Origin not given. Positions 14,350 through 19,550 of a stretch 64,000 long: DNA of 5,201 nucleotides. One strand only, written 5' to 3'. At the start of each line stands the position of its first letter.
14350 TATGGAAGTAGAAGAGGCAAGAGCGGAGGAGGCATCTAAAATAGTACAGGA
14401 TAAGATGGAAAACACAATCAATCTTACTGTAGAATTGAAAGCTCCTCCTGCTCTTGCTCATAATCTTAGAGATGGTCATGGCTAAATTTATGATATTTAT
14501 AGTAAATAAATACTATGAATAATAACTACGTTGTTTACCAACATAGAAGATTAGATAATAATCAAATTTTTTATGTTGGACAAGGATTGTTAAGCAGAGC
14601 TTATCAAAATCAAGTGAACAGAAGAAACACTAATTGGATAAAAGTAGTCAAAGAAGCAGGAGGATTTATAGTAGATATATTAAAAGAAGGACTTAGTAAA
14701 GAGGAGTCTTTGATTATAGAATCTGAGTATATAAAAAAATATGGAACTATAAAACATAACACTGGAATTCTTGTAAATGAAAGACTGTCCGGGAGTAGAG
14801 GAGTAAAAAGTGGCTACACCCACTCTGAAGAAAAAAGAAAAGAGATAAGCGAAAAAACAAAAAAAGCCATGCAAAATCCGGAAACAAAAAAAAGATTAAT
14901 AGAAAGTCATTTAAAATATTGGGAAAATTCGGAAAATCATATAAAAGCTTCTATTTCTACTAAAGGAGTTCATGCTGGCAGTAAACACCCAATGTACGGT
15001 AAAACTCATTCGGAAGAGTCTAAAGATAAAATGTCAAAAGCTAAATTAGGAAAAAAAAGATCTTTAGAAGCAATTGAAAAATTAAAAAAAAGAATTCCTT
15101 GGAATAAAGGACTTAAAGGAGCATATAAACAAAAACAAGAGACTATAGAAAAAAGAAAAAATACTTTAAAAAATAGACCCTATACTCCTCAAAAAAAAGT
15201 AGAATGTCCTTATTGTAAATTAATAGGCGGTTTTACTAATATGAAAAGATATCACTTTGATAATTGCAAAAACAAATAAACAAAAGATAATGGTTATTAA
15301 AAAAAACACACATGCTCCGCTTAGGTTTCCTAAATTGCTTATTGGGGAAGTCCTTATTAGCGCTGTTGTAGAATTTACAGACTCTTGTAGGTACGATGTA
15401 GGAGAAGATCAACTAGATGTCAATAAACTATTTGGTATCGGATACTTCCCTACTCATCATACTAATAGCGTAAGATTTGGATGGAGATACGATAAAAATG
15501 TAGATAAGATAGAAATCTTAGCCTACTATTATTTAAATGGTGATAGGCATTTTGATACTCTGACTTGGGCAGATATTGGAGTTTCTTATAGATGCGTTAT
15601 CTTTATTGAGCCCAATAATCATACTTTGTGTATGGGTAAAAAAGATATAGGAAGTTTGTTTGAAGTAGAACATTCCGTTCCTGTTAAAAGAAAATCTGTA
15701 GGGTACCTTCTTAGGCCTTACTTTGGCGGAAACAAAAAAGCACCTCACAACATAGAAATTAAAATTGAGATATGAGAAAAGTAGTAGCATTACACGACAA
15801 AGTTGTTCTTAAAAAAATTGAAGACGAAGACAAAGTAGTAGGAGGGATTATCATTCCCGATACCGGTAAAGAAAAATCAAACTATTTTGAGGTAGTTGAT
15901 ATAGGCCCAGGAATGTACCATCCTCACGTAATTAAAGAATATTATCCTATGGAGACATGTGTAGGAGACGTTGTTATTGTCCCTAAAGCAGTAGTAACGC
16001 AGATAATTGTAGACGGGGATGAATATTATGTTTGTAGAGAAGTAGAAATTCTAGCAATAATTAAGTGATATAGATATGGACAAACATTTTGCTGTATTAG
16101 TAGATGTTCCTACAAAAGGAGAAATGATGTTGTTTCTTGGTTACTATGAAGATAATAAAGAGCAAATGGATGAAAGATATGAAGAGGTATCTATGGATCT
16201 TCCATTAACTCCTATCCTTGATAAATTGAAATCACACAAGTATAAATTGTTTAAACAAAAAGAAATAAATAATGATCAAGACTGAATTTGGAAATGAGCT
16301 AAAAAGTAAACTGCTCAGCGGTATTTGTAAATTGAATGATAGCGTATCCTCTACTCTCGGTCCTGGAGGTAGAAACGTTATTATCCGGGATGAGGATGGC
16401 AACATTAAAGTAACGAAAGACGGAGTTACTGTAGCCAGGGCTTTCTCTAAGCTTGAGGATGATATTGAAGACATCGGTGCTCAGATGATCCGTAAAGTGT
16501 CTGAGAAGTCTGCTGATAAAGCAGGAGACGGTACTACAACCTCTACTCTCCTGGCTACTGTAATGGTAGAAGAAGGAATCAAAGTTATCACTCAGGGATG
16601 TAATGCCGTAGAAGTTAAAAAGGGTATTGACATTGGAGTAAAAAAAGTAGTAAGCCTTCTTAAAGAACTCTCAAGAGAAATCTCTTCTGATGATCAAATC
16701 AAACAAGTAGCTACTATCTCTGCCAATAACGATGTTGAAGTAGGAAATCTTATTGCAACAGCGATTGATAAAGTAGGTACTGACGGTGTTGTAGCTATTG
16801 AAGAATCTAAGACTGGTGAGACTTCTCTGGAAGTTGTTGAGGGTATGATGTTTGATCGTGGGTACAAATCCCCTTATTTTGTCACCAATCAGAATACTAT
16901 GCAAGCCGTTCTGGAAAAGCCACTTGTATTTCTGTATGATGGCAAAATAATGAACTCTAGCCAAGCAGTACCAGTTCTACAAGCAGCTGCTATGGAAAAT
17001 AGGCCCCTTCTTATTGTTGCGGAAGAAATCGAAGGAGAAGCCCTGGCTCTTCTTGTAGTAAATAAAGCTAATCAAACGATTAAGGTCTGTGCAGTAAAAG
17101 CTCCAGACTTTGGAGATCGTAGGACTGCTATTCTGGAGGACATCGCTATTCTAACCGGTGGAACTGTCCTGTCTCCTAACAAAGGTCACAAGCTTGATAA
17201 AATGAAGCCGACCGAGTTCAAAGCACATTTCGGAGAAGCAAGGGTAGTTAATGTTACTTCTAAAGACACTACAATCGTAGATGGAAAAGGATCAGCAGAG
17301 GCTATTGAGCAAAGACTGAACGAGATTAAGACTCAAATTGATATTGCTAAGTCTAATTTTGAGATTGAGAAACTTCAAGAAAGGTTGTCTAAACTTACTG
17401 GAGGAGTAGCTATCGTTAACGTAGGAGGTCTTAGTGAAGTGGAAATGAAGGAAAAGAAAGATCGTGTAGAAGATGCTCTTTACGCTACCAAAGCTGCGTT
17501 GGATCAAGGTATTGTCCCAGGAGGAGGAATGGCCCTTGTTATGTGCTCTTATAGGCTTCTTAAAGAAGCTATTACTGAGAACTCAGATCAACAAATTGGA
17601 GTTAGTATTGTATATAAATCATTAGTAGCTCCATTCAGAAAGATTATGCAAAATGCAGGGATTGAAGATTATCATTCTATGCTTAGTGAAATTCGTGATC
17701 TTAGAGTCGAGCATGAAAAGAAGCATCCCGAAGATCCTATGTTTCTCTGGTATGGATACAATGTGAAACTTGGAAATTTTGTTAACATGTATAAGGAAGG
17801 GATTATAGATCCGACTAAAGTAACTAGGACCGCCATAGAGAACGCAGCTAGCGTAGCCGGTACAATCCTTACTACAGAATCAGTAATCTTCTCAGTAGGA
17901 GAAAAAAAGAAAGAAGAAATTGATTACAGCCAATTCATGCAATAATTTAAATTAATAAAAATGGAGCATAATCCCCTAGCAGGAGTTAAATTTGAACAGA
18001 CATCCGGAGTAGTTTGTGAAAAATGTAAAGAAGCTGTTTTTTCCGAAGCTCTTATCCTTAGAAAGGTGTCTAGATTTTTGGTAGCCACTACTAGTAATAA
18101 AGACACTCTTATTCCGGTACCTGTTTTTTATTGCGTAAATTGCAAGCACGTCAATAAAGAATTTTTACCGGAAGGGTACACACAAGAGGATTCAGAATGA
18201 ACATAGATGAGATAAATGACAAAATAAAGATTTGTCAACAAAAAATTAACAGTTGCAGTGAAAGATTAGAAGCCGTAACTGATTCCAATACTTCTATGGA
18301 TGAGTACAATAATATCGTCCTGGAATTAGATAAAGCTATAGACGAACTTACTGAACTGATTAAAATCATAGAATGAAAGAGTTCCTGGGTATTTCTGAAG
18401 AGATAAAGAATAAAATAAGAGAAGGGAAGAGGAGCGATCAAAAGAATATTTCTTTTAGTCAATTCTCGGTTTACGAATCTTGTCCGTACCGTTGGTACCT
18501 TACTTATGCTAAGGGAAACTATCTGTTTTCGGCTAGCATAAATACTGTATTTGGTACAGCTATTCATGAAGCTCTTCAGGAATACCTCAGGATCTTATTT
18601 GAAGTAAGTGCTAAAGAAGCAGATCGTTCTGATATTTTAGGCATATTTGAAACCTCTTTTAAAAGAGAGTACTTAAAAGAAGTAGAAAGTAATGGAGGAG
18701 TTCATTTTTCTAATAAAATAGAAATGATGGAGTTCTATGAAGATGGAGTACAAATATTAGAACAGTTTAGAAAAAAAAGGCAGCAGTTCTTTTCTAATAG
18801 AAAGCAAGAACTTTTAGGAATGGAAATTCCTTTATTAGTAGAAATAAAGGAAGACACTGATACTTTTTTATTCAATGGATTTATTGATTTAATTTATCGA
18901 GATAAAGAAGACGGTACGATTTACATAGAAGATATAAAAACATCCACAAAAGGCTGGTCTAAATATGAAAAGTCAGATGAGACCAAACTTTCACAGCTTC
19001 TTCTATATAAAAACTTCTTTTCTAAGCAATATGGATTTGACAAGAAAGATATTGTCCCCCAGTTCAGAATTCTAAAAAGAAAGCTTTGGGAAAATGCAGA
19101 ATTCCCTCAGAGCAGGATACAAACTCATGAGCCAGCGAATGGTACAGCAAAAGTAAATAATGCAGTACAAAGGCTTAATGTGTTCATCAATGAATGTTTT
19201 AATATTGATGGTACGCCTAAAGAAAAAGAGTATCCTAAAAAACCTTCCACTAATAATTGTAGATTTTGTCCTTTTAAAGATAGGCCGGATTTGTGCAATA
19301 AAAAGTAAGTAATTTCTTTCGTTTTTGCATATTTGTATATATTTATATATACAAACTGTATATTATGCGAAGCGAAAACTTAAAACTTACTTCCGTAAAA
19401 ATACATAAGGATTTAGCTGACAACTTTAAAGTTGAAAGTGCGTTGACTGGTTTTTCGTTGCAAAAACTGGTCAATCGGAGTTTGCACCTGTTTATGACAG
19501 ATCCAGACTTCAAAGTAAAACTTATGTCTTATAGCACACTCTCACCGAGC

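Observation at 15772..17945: Phage-encoded GroES-GroEL pair inside the replication module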

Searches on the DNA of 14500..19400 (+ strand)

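Call 5: search_dna_similar(query=window:14500-19400:+, collection=phages, mode=near, max_rows=20)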
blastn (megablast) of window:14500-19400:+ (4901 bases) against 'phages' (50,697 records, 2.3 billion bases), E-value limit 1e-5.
No match.

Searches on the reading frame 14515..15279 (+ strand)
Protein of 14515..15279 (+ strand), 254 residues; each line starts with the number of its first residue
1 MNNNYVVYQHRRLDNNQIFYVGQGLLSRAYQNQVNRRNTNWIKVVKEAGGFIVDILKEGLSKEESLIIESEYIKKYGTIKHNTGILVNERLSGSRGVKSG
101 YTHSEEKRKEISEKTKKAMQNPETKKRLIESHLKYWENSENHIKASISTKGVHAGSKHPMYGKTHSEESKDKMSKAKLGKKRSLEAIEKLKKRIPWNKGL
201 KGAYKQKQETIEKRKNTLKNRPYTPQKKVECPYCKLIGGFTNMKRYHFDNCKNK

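Call 3: search_protein_families(library=pfam, proteins=[window:14515-15279:+], max_evalue=0.01)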
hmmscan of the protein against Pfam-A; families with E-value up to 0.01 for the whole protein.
window:14515-15279:+ (254 aa): 1 family
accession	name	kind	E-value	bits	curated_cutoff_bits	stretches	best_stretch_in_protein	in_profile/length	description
PF07460.16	NUMOD3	-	6.1e-08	32.9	20.4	1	153-174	16-37/37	NUMOD3 motif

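Call 4: search_protein_families(library=phrogs, proteins=[window:14515-15279:+], max_evalue=0.01)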
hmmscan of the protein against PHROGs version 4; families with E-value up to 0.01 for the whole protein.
window:14515-15279:+ (254 aa): 3 families
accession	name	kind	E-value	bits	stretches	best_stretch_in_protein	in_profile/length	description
phrog_314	-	DNA, RNA and nucleotide metabolism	6e-14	52.9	2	1-132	175-316/574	homing endonuclease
phrog_655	-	DNA, RNA and nucleotide metabolism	2.5e-11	45.1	1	140-253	137-233/343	homing endonuclease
phrog_15526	-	unknown function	2.9e-05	25.1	0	5-116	4-106/168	-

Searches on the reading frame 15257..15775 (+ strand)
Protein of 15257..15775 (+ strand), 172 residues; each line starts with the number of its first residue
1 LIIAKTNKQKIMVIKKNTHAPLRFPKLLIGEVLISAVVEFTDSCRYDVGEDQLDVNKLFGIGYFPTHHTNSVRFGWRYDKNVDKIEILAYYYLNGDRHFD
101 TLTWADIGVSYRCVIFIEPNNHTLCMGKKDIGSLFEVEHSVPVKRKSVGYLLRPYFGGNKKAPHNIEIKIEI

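Call 3: search_protein_families(library=pfam, proteins=[window:15257-15775:+], max_evalue=0.01)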
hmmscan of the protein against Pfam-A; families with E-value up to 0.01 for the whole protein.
window:15257-15775:+ (172 aa): 0 families

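Call 4: search_protein_families(library=phrogs, proteins=[window:15257-15775:+], max_evalue=0.01)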
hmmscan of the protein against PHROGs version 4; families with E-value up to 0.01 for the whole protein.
window:15257-15775:+ (172 aa): 0 families

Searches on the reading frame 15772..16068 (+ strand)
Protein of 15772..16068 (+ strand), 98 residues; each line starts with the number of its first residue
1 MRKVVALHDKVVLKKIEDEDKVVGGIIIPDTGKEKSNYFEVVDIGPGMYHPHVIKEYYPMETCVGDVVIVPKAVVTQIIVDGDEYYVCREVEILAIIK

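Call 3: search_protein_families(library=pfam, proteins=[window:15772-16068:+], max_evalue=0.01)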
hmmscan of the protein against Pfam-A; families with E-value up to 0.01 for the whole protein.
window:15772-16068:+ (98 aa): 1 family
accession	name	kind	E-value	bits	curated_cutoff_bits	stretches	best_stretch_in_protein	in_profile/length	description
PF00166.26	Cpn10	-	1.8e-18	66.8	21.1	1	3-97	1-93/93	Chaperonin 10 Kd subunit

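Call 4: search_protein_families(library=phrogs, proteins=[window:15772-16068:+], max_evalue=0.01)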
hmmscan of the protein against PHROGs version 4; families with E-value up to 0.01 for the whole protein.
window:15772-16068:+ (98 aa): 2 families
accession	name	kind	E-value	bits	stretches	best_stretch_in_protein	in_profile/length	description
phrog_3188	-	other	2.2e-18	66.9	1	6-98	5-95/96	co-chaperonin GroES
phrog_13932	-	other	0.0017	19.1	1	10-97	117-199/200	co-chaperonin GroES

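Call 8: search_dna_similar(query=window:15772-16068:+, collection=phages, mode=protein, max_rows=40, max_evalue=0.001)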
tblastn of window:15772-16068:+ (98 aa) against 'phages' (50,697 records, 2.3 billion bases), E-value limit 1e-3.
Records with a match: 22; places in all: 22; records where one place covers at least 80% of the query: 21.
Best place of each record, by identity: <60% 22.
By first word of the organism name: Bacteriophage 5; Flavobacterium 4; Listeria 4; Salmonella 3; Acinetobacter 2; Enterococcus 2; Staphylococcus 1; Xanthomonas 1.
By host as written in the record: - 8; Flavobacterium sp. LMO8 4; Listeria monocytogenes 4; Homo sapiens 2; Enterococcus faecalis 1; Salmonella enterica subsp. enterica serovar Kentucky 1; Staphylococcus aureus 1; Xanthomonas vesicatoria 1.
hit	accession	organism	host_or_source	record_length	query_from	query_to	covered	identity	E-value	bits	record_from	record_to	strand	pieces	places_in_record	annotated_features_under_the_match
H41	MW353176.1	Flavobacterium phage vB_FspM_immuto_3-5A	Flavobacterium sp. LMO8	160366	2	98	99%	39.2%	7e-14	71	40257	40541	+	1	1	co-chaperonin GroES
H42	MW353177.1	Flavobacterium phage vB_FspM_immuto_13-6C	Flavobacterium sp. LMO8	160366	2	98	99%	39.2%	7e-14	71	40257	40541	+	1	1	co-chaperonin GroES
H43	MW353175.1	Flavobacterium phage vB_FspM_immuto_2-6A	Flavobacterium sp. LMO8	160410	2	98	99%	39.2%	7e-14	71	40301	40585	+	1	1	co-chaperonin GroES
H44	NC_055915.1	Flavobacterium phage vB_FspM_immuto_2-6A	Flavobacterium sp. LMO8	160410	2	98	99%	39.2%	7e-14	71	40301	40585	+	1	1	co-chaperonin GroES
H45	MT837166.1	Bacteriophage sp.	human fecal samples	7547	3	98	98%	38.5%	4e-11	63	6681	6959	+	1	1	record has no annotation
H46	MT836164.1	Bacteriophage sp.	human fecal samples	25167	3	98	98%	38.1%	2e-9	58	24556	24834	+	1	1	record has no annotation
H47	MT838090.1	Bacteriophage sp.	human fecal samples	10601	3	98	98%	37.5%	5e-10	60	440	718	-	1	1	record has no annotation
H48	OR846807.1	Listeria phage LM 4-11-1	Listeria monocytogenes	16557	7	98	94%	39.1%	2e-12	66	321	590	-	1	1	record has no annotation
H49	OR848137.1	Listeria phage LM 4-14-1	Listeria monocytogenes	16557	7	98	94%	39.1%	2e-12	66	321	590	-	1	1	record has no annotation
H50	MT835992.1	Bacteriophage sp.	human fecal samples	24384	3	97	97%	35.8%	7e-9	56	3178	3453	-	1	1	record has no annotation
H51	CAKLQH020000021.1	Acinetobacter phage MD-2021a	not known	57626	1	98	100%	31.6%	4e-11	63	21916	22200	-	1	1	groS: 10 kDa chaperonin (Protein Cpn10) (groES protein)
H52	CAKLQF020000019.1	Acinetobacter phage MD-2021a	not known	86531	1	98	100%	31.6%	4e-11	63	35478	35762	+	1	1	groS: 10 kDa chaperonin (Protein Cpn10) (groES protein)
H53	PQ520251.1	Enterococcus phage IME_EF3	-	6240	7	95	91%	34.8%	4e-7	52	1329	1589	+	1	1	record has no annotation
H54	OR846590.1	Enterococcus phage Efs 1-1-1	Enterococcus faecalis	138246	7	95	91%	34.8%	4e-7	52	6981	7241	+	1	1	record has no annotation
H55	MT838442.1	Bacteriophage sp.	human fecal samples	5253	3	94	94%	32.6%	1e-5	47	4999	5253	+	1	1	record has no annotation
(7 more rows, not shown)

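Call 11: search_solved_structures(query=window:15772-16068:+, show_alignments=3, max_evalue=0.001)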
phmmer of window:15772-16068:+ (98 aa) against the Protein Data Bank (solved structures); distinct sequences matched with E-value up to 0.001: 18.
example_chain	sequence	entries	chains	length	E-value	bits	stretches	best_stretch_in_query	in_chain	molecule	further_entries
1wnr_A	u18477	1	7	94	4.8e-16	62.2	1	6-97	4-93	10 kDa chaperonin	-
4v4o_O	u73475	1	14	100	5e-16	62.1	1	6-97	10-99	cpn10(GroES)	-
8wuc_a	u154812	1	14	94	4.7e-14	55.8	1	5-97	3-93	Co-chaperonin GroES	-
7ekq_Q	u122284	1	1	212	8.9e-14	54.9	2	6-94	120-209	Chaperonin 23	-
8wuw_a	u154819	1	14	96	5.6e-13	52.3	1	3-97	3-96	Co-chaperonin GroES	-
8wux_a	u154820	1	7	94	1e-12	51.5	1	6-97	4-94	Co-chaperonin GroES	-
7ekq_R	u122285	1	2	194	1e-12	51.5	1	5-96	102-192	Cpn20 co-chaperonin subunit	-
3nx6_A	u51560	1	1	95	2.6e-12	50.2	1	4-97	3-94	10kDa chaperonin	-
1hx5_A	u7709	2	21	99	3.4e-12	49.9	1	5-97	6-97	10 KDA CHAPERONIN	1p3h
1lep_A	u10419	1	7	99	5.4e-11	46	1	3-97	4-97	CHAPERONIN-10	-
8bm0_W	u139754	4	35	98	4.5e-09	39.8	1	3-97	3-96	Co-chaperonin GroES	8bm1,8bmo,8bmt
1aon_O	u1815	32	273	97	6.9e-09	39.2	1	5-97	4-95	GROEL/GROES COMPLEX | GROES | groES protein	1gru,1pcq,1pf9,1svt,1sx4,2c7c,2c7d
8bkz_Y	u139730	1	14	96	7.9e-09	39.1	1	6-97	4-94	Co-chaperonin GroES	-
6mrc_V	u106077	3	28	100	1.3e-07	35.2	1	2-94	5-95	10 kDa heat shock protein, mitochondrial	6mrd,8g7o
13kk_F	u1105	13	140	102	1.4e-07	35.1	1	2-94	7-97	10 kDa heat shock protein, mitochondrial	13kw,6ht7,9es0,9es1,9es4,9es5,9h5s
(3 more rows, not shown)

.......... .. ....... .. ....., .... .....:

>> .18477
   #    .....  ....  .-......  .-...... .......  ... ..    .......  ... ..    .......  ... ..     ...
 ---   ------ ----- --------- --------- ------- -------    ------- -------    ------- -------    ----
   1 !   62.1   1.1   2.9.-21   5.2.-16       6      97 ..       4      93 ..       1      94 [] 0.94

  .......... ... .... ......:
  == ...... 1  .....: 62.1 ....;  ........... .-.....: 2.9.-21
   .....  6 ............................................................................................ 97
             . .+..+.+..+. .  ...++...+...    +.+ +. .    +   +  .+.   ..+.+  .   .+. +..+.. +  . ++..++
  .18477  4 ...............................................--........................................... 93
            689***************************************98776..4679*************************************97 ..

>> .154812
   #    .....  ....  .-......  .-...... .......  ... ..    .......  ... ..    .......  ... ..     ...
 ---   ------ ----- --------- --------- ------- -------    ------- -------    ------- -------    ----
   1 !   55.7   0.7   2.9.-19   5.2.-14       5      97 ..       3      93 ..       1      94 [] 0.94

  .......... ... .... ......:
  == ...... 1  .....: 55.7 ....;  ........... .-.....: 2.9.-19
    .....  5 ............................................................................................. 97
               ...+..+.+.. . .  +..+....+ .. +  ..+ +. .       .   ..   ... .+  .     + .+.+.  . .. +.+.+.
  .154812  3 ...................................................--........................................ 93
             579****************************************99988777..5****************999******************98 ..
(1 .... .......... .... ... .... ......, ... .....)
